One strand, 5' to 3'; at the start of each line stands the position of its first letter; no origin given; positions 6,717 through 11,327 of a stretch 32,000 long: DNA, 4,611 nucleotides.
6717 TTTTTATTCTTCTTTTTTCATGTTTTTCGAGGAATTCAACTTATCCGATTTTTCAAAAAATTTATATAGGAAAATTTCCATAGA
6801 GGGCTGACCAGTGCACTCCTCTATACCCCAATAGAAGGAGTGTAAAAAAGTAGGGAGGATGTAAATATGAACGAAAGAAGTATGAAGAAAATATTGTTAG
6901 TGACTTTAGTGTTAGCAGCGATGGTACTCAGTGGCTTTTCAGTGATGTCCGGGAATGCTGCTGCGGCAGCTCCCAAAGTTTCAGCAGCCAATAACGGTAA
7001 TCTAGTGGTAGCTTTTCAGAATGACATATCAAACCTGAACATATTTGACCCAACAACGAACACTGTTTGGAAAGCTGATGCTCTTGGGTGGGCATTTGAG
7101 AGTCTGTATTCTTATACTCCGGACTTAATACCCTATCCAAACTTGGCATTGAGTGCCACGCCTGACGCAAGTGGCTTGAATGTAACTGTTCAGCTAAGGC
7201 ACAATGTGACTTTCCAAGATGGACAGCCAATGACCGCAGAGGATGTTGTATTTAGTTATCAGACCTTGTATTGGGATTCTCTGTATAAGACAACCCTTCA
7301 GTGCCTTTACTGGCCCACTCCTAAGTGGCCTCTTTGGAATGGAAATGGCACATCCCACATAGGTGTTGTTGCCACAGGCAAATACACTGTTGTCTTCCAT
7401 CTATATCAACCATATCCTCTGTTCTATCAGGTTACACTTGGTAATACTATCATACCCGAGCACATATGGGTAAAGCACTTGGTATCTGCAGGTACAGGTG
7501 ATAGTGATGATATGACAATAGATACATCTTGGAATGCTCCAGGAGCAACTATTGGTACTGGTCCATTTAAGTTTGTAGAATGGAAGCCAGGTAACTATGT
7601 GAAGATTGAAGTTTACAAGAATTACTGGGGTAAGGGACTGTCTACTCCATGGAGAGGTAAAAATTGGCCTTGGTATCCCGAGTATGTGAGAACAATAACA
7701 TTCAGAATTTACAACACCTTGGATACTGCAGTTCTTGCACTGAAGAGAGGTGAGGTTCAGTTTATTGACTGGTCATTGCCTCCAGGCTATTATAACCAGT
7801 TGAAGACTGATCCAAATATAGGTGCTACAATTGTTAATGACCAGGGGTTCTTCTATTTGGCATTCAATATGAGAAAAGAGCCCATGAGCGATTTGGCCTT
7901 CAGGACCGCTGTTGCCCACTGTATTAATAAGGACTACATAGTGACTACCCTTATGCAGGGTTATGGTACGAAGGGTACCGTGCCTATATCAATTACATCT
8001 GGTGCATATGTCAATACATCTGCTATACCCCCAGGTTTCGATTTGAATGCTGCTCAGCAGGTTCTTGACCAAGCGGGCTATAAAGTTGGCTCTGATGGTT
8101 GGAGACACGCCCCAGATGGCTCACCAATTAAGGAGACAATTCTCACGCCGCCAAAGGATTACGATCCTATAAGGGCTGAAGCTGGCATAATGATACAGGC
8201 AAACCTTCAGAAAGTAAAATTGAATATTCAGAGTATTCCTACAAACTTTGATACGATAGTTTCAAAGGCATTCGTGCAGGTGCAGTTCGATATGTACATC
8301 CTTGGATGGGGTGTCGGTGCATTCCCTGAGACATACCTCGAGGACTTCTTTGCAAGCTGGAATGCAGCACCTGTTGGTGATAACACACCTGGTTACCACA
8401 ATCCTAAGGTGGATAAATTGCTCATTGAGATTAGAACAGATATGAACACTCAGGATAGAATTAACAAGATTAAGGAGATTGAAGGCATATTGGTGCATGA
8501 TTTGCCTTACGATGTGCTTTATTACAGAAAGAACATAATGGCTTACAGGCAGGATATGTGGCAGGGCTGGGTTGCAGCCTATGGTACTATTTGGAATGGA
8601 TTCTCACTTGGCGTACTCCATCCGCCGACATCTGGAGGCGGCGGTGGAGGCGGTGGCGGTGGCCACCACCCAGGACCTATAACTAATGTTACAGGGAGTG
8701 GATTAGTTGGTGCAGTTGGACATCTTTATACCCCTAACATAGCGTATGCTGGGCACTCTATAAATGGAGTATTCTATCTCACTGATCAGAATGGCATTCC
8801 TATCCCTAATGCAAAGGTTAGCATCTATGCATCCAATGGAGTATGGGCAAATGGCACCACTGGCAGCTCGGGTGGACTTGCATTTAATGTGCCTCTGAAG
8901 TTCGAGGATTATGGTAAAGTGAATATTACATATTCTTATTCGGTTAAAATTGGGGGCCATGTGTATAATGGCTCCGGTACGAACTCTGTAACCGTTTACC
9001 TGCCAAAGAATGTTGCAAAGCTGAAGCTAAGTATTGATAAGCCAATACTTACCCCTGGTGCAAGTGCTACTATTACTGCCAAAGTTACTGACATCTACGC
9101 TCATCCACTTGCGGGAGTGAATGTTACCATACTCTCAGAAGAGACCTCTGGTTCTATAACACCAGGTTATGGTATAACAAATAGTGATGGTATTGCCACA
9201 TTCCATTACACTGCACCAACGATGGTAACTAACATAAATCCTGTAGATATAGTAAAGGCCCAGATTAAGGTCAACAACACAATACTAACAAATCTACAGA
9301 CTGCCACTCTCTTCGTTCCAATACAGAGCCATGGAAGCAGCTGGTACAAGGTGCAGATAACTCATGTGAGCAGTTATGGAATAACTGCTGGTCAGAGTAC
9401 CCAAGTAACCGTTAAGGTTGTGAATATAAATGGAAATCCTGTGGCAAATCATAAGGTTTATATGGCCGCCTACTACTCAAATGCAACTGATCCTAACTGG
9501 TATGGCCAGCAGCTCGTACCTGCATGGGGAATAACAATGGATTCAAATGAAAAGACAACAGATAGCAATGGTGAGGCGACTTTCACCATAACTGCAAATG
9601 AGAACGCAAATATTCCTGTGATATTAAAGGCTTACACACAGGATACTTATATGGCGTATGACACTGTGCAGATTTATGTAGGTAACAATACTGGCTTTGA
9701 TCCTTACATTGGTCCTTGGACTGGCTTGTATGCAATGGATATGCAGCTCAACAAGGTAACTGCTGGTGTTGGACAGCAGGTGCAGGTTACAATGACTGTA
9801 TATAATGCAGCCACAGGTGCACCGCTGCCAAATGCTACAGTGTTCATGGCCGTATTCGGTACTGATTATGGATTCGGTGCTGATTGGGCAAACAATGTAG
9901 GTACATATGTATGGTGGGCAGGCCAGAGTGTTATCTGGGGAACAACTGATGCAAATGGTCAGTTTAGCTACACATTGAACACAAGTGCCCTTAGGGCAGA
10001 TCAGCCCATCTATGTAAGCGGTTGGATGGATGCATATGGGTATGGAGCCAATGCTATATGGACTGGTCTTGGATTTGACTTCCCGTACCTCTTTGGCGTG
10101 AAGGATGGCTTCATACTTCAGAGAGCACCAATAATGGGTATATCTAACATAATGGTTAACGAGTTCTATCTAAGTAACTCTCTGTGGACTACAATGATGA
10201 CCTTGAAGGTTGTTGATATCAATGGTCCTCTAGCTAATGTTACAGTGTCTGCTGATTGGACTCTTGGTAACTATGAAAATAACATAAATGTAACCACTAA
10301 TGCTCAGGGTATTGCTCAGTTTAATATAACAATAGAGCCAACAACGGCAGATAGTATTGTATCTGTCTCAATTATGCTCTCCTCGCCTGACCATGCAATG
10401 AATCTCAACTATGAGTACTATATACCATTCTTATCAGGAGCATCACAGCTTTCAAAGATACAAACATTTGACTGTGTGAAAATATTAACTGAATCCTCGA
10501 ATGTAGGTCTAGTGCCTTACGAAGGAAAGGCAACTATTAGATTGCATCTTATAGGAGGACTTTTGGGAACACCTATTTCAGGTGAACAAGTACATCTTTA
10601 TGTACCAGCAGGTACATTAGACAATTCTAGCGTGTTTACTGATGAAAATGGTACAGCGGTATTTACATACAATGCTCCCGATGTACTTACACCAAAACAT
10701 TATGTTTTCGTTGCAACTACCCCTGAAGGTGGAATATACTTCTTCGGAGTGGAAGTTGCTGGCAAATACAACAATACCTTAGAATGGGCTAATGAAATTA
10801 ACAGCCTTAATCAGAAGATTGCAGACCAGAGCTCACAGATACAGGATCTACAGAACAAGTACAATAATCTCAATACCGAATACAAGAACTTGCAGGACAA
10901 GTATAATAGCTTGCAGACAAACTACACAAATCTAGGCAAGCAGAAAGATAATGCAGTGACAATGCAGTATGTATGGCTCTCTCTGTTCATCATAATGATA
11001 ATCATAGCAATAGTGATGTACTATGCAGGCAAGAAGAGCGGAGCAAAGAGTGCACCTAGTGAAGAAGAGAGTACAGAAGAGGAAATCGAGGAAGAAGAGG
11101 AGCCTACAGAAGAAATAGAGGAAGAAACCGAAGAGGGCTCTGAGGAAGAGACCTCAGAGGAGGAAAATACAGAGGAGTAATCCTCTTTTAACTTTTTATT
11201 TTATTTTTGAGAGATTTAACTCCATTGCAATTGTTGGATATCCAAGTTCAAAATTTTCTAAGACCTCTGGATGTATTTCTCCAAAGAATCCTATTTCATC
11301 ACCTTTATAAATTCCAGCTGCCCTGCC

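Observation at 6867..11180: Orphan family-5 solute-binding domain displayed on a stalk of about 700 aa with six Ig-like repeats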

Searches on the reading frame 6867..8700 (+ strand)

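Call 14: search_solved_structures(query=window:6867-8700:+, max_evalue=0.00001, show_alignments=1)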
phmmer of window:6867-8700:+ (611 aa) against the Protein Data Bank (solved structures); distinct sequences matched with E-value up to 0.00001: 76 (the best 60 are shown).
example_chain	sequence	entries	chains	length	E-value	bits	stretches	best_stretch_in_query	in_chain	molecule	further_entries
1xoc_A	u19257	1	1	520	5.2e-33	117.4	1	59-564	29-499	Oligopeptide-binding protein appA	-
8efz_A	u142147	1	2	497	8.3e-30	106.8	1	77-559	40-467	Extracellular solute-binding protein family 5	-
4oet_A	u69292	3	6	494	4e-24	88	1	45-565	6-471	Putative peptide ABC-transport system periplasmic peptide-binding protein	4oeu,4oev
4pfu_A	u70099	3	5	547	6.9e-20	74.1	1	71-570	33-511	ABC transporter substrate-binding protein | Mannoside ABC transport system, sugar-binding protein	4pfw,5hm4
5u4o_A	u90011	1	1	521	1.1e-19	73.4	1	228-546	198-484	ABC transporter substrate-binding protein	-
8upi_A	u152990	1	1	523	2.7e-19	72.1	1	40-432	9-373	Peptide ABC transporter substrate-binding protein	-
6i3g_A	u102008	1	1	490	6.1e-18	67.6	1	228-563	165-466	ABC transporter, substrate-binding protein, family 5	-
4pft_A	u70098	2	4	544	1.2e-15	60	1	55-570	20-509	ABC transporter substrate-binding protein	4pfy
1vr5_A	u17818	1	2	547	1.3e-15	60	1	55-570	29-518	oligopeptide ABC transporter, periplasmic oligopeptide-binding protein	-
1uqw_A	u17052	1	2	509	2.8e-15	58.8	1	229-570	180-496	PUTATIVE BINDING PROTEIN YLIB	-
6ofq_A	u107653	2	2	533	5e-14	54.7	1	90-560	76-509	Heme-binding protein A / AI-2 binding protein A | Heme-binding protein A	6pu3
8are_A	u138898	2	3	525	5.9e-14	54.5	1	73-557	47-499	Oligopeptide-binding protein OppA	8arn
4ofl_A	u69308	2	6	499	7e-14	54.2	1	338-521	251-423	Extracytoplasmic Nickel-Binding Protein YpYntA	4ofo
3ry3_A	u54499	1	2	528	9e-14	53.9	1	338-521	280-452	Putative solute-binding protein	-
4oer_A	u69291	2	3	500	9.2e-14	53.8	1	76-491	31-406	NikA protein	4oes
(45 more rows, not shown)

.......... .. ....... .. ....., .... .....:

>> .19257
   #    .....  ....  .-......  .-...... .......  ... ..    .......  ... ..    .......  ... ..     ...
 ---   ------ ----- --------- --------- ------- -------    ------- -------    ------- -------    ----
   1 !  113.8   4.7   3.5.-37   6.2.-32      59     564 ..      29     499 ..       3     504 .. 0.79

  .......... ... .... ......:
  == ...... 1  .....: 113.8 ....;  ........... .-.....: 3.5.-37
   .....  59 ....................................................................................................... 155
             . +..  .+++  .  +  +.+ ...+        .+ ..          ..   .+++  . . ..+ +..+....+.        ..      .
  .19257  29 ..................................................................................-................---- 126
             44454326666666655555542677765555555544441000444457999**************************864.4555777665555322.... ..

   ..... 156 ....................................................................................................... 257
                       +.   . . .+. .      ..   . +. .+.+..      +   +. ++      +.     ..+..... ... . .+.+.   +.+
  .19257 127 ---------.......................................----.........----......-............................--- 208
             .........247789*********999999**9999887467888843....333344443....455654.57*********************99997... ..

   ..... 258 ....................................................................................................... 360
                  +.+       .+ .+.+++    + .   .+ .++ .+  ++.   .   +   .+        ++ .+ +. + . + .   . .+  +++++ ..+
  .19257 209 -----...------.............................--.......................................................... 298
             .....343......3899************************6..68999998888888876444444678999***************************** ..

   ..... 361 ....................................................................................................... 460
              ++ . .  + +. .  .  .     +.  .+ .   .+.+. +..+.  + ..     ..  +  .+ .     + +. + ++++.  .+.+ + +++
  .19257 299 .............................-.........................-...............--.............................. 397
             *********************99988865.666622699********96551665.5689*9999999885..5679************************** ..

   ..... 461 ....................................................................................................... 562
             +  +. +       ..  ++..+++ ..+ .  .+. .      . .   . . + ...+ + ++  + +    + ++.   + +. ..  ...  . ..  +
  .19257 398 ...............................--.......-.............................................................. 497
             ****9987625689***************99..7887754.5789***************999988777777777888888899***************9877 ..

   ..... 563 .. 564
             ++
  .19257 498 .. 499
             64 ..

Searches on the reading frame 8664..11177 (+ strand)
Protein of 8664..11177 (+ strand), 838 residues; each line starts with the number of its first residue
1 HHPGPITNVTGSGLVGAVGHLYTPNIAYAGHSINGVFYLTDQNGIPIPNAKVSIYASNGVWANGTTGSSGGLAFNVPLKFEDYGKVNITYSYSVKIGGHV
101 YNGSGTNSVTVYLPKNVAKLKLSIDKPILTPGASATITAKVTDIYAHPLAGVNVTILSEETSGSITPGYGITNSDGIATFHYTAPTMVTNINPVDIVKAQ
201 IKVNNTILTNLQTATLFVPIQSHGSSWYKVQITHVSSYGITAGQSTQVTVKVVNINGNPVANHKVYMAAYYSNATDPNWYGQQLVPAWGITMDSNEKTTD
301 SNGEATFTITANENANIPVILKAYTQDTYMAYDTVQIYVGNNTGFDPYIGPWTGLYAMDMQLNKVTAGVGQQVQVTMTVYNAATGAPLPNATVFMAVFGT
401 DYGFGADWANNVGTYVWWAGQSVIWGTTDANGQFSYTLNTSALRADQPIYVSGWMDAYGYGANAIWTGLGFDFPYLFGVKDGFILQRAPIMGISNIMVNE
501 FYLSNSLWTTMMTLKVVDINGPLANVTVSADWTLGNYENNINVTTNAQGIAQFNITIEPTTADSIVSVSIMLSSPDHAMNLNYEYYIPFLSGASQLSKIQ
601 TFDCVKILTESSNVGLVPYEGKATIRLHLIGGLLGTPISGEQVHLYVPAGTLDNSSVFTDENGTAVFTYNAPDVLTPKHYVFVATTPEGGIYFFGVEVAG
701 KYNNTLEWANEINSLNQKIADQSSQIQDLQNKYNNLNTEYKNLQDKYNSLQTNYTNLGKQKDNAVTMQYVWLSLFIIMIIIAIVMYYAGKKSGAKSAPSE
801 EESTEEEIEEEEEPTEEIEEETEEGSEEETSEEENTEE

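Call 30: predict_structure(alignment_id=A1)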
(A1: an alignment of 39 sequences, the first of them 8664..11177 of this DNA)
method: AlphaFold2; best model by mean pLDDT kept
length: 838 residues; sequences in the alignment: 39
mean_pLDDT: 86.4   pTM: 0.70
mean pLDDT of the five models: 86.4, 86.3, 85.7, 85.2, 84.7
residues with pLDDT >= 90: 578; 70-90: 159; 50-70: 28; < 50: 73
segments of 3 or more residues with pLDDT < 50: 767-775, 780-784, 786-838
pLDDT, mean of each block of 10 residues (from residue 1): 60 79 93 92 88 91 87 91 93 87 92 95 95 97 95 93 94 98 92 94 94 95 90 97 98 95 97 83 88 97 98 96 96 97 91 96 95 98 96 96 93 93 97 97 94 95 91 92 96 95 94 97 96 95 97 95 95 91 94 91 87 73 93 93 95 96 95 91 92 91 81 82 78 80 76 63 47 47 40 32 32 34 29 33
secondary structure, 60 per line:
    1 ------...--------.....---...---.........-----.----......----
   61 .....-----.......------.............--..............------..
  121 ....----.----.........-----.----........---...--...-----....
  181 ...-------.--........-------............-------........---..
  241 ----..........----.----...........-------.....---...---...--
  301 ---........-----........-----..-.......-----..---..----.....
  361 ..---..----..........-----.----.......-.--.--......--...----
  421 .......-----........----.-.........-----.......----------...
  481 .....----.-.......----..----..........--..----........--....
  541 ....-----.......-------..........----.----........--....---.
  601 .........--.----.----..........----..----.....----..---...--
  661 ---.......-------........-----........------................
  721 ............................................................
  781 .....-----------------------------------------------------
elements in order (helices of 4 or more, strands of 3 or more residues): E7-9 E18-22 E26-28 E32-40 E51-56 E61-65 E71-77 E84-96 E99-112 E119-124 E134-142 E153-157 E164-166 E169-171 E177-183 E194-201 H209-212 E213-220 E228-235 E245-254 E264-274 E282-286 E290-292 E296-298 E304-311 E317-324 E333-339 E356-362 E372-381 E392-398 E406-408 E414-416 E421-427 E433-440 E447-455 H461-467 E478-485 E492-498 E509-518 E527-534 E537-544 E550-556 E564-573 E583-590 H593-596 E600-609 E622-631 E642-646 E656-658 E664-670 E678-685 E691-698 H705-785

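Call 34: fold_search(model_id=the predicted structure, library=pdb)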
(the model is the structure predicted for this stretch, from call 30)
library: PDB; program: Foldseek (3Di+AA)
matches with E <= 10: 1914; with E <= 0.001: 369
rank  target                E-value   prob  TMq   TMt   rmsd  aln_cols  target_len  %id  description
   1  7som_D                3.3e-21  1.00  0.12  0.08  49.3       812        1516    9  Ciliary C2 central pair apparatus isolated from Chlamydomonas reinhardtii (released 2022-04-13)
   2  9ijj_h                3.4e-20  1.00  0.17  0.12  23.4       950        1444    8  In situ structure of the central apparatus in mouse sperm axoneme. (released 2025-06-04)
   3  9ijj_C                4.3e-20  1.00  0.17  0.15  59.0       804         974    8  In situ structure of the central apparatus in mouse sperm axoneme. (released 2025-06-04)
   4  9ijj_O                7.0e-19  1.00  0.20  0.14  75.3       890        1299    9  In situ structure of the central apparatus in mouse sperm axoneme. (released 2025-06-04)
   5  9u61_E                2.6e-18  1.00  0.18  0.12  25.8       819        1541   12  CP/MBL pathways C3 convertase C4b2a and C3 complex (released 2026-01-14)
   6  7q62_B                3.0e-18  1.00  0.17  0.17  24.8       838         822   12  Structure of TEV cleaved A2ML1 dimer (A2ML1-TT dimer) (released 2022-04-20)
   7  9u5z_E                4.0e-18  1.00  0.19  0.13  25.3       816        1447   11  C3 convertases zymogen C4b2 in activation state (released 2026-01-14)
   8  6tav_C                7.3e-18  1.00  0.15  0.11  38.9       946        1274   11  Crystal structure of endopeptidase-induced alpha2-macroglobulin (released 2021-05-12)
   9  7q61_A                8.8e-18  1.00  0.17  0.14  23.9       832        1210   11  Structure of TEV conjugated A2ML1 (A2ML1-TC) (released 2022-04-20)
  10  8ayh_C                8.8e-18  1.00  0.14  0.17  28.5       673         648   12  Structure of Complement C5 in Complex with small molecule inhibitor and CVF (released 2022-12-21)
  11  4u48                  8.8e-18  1.00  0.14  0.09  31.0       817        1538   10  Crystal structure of Salmonella alpha-2-macroglobulin (released 2014-09-17)
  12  9qk2_F                1.2e-17  1.00  0.15  0.18  29.3       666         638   12  Structure of the Complement classical and lectin pathway C3 convertase in complex with substrate C3 (released 2025-12-24)
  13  6rqj_B                1.3e-17  1.00  0.14  0.17  28.0       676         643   11  Structure of human complement C5 complexed with tick inhibitors OmCI, RaCI1 and CirpT1 (released 2020-01-08)
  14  5a42                  1.3e-17  1.00  0.13  0.08  30.4       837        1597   11  Cryo-EM single particle 3D reconstruction of the native conformation of E. coli alpha-2-macroglobulin (ECAM) (released 2015-07-29)
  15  7sqc_O0               1.5e-17  1.00  0.14  0.11  61.3       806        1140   10  Ciliary C1 central pair apparatus isolated from Chlamydomonas reinhardtii (released 2022-04-13)
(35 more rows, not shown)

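Call 45: find_homologous_proteins(query=window:8664-11177:+, max_evalue=0.001)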
Query window:8664-11177:+ (838 aa): 20 proteins with E <= 0.001 among 8000 candidates.
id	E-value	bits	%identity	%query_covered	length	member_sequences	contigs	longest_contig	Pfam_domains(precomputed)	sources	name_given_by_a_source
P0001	0.0e+0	1570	83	95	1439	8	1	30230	PF10670.16,PF17789.8,PF02369.23,PF00496.28,PF13620.13,PF09134.17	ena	-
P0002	0.0e+0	1464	78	95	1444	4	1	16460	PF16583.12,PF17789.8,PF02369.23,PF11974.15,PF00496.28,PF13620.13,PF09134.17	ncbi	-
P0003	0.0e+0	1363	73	95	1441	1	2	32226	PF17789.8,PF02369.23,PF11974.15,PF00496.28,PF13620.13,PF09134.17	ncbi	-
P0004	0.0e+0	1346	73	94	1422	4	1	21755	PF16583.12,PF17789.8,PF02369.23,PF00496.28,PF05688.18,PF13620.13,PF09134.17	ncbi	-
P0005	0.0e+0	1295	71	95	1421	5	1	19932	PF17789.8,PF02369.23,PF11974.15,PF24025.2,PF00496.28,PF05688.18,PF13620.13,PF09134.17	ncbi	-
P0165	0.0e+0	1285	69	95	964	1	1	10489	PF17789.8,PF02369.23,PF11974.15,PF24025.2,PF05688.18,PF13620.13,PF09134.17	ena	-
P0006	0.0e+0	1191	65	94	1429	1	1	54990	PF10670.16,PF17789.8,PF02369.23,PF11974.15,PF20598.5,PF17802.8,PF00496.28,PF13620.13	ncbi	-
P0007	0.0e+0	1128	63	95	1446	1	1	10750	PF17789.8,PF02369.23,PF00496.28,PF05688.18,PF13620.13,PF09134.17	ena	-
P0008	0.0e+0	1116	62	94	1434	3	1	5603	PF10670.16,PF17789.8,PF02369.23,PF11974.15,PF17802.8,PF00496.28,PF13620.13,PF09134.17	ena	-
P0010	1.1e-250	852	52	93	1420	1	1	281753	PF16583.12,PF17789.8,PF02369.23,PF11974.15,PF00496.28,PF05688.18,PF13620.13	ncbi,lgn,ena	-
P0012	3.4e-242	824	49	97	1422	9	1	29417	PF16583.12,PF17789.8,PF02369.23,PF11974.15,PF00496.28,PF05688.18,PF13620.13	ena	-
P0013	3.6e-240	818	51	93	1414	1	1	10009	PF16583.12,PF17789.8,PF02369.23,PF11974.15,PF20598.5,PF00496.28,PF05688.18,PF13620.13,PF09134.17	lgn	-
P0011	2.2e-238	812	50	95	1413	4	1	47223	PF16583.12,PF17789.8,PF02369.23,PF11974.15,PF20598.5,PF00496.28,PF05688.18,PF13620.13,PF09134.17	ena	-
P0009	8.9e-237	806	48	95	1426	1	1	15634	PF17789.8,PF02369.23,PF00496.28,PF13620.13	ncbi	-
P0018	2.0e-212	726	45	94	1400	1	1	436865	PF17789.8,PF02369.23,PF11974.15,PF00496.28,PF05688.18,PF13620.13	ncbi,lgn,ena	-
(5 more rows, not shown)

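Call 82: search_protein_representatives(protein=window:8664-11177:+)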
Query: 838 residues. Proteins with E-value up to 0.001 (for the whole library): 55; up to 1e-10: 13; up to 1e-30: 5. The best 55 are listed.
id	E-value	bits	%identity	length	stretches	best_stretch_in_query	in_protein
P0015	2.4e-214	730.5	50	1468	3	364-836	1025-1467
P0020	6.7e-83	295.7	32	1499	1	11-834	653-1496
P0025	1.2e-62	228.7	30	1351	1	41-731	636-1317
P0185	2.7e-55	204.4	53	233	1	612-837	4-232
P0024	2.1e-52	194.8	30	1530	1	20-604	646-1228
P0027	6.7e-29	117.1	29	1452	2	19-671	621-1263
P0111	1.6e-26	109.2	29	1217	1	24-660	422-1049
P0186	1.1e-23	99.8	29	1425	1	28-536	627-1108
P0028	2.5e-17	78.8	30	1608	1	49-595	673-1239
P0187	6.2e-17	77.5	35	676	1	21-265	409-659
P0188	1.5e-13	66.3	28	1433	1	29-539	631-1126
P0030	9.9e-13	63.6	31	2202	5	46-398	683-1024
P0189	1.8e-12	62.7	41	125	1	720-827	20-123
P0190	1.1e-10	56.8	30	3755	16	531-716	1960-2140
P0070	1.9e-10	56.0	35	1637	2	10-312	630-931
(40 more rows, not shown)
